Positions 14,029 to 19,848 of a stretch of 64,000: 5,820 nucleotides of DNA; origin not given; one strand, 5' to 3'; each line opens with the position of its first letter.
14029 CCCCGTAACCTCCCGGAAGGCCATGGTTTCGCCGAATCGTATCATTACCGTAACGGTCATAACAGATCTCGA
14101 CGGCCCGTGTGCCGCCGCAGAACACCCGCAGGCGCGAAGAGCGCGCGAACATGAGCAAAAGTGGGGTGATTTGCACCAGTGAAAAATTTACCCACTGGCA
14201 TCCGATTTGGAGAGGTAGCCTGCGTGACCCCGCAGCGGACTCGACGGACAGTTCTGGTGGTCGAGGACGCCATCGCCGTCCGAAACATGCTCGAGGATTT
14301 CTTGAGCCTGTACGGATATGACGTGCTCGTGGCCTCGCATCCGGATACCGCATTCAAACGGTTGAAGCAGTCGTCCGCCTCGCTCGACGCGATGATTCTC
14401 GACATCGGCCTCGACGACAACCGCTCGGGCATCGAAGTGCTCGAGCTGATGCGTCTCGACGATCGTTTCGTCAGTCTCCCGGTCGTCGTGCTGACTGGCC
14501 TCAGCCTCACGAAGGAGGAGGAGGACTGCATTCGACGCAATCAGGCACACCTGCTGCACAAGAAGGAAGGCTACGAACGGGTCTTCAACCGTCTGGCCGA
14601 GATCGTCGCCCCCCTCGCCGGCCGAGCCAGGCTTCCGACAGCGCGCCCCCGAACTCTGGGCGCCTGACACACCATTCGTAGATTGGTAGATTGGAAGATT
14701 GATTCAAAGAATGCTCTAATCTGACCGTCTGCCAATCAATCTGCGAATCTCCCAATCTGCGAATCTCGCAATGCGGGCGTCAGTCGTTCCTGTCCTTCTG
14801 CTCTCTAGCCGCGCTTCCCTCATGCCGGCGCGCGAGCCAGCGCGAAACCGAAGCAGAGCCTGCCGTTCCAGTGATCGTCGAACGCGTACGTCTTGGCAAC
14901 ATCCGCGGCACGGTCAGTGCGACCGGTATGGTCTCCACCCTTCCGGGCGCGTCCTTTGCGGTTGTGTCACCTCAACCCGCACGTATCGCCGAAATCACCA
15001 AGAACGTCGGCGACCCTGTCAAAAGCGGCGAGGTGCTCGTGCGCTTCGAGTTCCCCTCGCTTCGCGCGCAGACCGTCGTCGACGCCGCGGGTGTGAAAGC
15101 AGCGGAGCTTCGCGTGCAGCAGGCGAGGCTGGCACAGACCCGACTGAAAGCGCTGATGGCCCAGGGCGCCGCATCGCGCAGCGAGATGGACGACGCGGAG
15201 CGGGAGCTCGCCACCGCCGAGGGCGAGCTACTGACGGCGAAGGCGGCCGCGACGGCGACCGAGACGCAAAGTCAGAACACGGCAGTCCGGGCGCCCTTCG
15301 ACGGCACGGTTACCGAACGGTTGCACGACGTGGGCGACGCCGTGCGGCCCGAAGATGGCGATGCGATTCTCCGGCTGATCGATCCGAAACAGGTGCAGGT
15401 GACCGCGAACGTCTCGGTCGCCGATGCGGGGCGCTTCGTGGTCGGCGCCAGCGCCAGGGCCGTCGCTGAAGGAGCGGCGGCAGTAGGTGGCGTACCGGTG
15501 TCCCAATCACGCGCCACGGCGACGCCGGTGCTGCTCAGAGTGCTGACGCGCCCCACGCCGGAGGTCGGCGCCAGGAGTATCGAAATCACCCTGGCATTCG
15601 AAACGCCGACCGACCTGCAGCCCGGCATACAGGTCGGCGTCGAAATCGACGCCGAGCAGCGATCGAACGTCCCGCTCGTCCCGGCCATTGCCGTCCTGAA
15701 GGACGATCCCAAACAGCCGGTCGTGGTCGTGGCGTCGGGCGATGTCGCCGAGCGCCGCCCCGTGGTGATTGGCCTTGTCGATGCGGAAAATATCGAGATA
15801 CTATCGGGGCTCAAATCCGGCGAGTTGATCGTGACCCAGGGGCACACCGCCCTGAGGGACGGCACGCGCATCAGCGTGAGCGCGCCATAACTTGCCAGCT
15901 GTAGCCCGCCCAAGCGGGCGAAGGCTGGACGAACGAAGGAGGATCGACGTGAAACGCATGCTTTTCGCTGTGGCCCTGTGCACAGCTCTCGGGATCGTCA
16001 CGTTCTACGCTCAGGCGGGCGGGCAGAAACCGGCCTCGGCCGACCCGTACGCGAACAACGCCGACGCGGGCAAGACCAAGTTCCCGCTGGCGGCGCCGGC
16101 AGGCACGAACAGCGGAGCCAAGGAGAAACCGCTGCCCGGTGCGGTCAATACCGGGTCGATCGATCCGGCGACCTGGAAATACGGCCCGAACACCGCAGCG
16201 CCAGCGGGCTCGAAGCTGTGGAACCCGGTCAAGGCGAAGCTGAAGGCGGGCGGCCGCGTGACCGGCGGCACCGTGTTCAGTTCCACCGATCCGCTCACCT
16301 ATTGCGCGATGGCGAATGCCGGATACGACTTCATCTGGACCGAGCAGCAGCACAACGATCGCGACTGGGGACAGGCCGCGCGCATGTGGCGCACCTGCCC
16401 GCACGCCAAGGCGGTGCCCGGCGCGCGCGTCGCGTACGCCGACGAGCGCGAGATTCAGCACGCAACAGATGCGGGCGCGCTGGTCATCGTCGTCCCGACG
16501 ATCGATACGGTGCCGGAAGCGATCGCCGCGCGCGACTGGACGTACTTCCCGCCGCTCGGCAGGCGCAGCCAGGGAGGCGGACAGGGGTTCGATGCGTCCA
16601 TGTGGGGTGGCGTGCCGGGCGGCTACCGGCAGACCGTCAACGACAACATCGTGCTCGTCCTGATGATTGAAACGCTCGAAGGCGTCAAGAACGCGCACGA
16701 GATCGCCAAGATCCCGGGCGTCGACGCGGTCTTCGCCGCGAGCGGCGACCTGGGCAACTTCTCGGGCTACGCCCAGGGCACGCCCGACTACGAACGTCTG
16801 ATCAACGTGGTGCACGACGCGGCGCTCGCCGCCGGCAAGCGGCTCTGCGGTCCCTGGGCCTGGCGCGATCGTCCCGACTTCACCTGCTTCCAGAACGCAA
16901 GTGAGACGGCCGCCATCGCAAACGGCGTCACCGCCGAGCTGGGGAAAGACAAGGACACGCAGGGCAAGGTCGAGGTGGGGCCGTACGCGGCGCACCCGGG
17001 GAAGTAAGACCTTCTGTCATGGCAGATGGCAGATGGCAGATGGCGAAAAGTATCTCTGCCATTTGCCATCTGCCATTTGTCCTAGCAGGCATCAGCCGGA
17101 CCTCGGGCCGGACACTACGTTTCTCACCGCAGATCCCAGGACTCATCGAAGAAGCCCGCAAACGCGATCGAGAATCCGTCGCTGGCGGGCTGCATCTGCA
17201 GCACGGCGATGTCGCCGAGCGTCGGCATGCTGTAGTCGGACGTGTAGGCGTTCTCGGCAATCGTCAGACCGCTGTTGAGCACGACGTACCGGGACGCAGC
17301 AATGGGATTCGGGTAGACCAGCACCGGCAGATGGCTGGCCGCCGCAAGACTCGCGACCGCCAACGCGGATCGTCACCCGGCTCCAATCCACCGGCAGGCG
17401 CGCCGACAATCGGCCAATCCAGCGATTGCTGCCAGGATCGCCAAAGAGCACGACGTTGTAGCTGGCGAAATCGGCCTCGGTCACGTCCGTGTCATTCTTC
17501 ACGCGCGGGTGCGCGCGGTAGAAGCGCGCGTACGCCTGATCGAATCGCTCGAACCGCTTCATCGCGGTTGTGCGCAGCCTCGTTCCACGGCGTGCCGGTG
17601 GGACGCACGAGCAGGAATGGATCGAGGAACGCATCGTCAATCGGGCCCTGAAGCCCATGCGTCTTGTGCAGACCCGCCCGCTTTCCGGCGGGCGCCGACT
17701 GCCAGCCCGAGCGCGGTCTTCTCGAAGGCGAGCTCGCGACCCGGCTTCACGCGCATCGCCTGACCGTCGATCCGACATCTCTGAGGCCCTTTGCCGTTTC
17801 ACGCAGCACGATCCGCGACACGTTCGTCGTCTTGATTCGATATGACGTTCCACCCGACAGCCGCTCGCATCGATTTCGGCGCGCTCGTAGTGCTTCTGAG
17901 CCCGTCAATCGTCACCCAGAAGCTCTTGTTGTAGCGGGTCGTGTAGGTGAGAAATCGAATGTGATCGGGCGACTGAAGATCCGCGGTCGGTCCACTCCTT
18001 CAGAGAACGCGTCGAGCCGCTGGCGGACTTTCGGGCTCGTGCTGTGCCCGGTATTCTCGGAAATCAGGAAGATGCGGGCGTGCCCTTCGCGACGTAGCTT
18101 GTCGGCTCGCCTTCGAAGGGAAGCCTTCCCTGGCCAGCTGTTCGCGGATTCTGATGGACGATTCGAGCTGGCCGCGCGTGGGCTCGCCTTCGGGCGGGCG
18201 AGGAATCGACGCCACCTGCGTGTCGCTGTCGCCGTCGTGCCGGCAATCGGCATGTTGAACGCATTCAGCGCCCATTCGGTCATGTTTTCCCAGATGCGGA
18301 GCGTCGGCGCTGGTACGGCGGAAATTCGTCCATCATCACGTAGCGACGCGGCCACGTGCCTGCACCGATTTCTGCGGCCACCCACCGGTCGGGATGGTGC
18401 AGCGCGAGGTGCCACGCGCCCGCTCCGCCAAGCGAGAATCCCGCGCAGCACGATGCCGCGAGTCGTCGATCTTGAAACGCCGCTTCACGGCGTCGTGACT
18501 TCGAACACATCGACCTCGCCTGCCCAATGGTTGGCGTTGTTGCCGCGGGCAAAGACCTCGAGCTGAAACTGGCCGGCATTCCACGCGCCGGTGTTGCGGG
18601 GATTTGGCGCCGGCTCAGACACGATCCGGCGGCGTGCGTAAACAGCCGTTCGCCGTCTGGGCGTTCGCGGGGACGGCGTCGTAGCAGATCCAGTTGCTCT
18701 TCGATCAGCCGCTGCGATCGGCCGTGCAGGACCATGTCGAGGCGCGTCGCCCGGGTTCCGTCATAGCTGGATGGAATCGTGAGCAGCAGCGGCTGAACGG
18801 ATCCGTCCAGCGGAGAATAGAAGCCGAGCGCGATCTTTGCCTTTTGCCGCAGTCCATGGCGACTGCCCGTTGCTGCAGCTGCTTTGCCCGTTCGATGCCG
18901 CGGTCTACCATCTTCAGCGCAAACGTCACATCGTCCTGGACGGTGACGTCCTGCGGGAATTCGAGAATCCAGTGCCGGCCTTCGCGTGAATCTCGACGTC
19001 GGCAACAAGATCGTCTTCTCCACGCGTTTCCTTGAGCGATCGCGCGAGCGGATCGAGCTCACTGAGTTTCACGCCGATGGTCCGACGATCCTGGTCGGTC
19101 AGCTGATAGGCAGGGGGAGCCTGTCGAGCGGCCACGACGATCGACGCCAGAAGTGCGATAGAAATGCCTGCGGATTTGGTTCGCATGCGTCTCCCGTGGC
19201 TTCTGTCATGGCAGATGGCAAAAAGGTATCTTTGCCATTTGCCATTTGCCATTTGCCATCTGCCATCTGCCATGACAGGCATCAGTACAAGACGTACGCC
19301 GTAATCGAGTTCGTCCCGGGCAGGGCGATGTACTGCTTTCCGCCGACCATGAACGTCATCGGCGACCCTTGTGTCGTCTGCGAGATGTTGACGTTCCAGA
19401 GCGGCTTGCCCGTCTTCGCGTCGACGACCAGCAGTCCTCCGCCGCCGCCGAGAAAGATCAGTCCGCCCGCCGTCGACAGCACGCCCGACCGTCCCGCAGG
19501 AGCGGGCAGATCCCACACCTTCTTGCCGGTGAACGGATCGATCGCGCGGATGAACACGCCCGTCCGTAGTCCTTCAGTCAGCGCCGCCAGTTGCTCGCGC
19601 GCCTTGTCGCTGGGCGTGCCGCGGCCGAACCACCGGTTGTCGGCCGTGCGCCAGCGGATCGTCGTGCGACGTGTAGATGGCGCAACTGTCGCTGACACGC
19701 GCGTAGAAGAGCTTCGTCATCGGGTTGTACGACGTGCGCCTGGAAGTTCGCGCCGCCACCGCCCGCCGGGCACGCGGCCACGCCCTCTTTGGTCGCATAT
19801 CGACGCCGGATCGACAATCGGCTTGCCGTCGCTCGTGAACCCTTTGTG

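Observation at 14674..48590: Intergenic hairpins whose arms are 7-8 nt microsatellites, with a different unit at each locus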

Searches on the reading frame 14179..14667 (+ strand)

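Call 14: search_protein_families(library=pfam, proteins=[window:14179-14667:+])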
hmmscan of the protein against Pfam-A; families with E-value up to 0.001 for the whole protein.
window:14179-14667:+ (162 aa): 1 family
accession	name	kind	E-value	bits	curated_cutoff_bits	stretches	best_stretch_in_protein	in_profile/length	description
PF00072.30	Response_reg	-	5.8e-13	49.4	30.2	1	25-138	1-109/111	Response regulator receiver domain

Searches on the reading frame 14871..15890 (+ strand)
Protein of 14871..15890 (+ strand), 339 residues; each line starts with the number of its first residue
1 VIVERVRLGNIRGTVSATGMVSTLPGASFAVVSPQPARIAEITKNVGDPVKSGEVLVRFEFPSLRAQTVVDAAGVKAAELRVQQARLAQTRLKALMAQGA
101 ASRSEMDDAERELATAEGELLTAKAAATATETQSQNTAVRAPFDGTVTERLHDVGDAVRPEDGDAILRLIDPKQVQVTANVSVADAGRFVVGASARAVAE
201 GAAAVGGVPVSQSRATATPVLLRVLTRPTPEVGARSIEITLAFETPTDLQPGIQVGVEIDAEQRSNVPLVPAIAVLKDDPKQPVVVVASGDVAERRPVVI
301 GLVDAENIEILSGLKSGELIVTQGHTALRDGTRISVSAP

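Call 14: search_protein_families(library=pfam, proteins=[window:14871-15890:+])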
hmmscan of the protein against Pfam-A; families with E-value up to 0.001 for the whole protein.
window:14871-15890:+ (339 aa): 3 families
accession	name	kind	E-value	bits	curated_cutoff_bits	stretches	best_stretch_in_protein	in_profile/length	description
PF13437.12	HlyD_3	-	1.9e-09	38.7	22.2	1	139-201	2-64/106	HlyD family secretion protein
PF16576.10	HlyD_D23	-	1.1e-08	35.1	30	1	13-198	4-168/214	Barrel-sandwich domain of CusB or HlyD membrane-fusion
PF00364.28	Biotin_lipoyl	-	0.00031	20.9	22.1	0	30-58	44-72/73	Biotin-requiring enzyme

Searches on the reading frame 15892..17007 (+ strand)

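Call 14: search_protein_families(library=pfam, proteins=[window:15892-17007:+])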
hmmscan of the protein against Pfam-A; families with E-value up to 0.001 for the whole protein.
window:15892-17007:+ (371 aa): 1 family
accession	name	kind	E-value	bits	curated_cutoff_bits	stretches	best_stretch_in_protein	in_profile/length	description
PF03328.21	HpcH_HpaI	-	1.1e-13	51.4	25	1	173-293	59-160/221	HpcH/HpaI aldolase/citrate lyase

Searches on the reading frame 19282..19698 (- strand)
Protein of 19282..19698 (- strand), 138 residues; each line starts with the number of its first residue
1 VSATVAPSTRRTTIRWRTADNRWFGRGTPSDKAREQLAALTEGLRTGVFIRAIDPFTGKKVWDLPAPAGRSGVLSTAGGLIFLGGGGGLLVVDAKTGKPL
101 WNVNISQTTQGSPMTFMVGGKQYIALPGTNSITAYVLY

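Call 14: search_protein_families(library=pfam, proteins=[window:19282-19698:-])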
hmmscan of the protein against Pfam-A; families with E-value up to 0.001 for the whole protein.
window:19282-19698:- (138 aa): 2 families
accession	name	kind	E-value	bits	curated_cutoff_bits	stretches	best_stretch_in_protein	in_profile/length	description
PF01011.28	PQQ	-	9.9e-12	44.8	26.7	1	70-124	539-595/595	Glucose/ethanol/alcohol dehydrogenase, beta-propeller domain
PF13360.13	PQQ_2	-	1.5e-09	38.3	27.6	1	50-134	5-87/233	Outer membrane protein assembly factor BamB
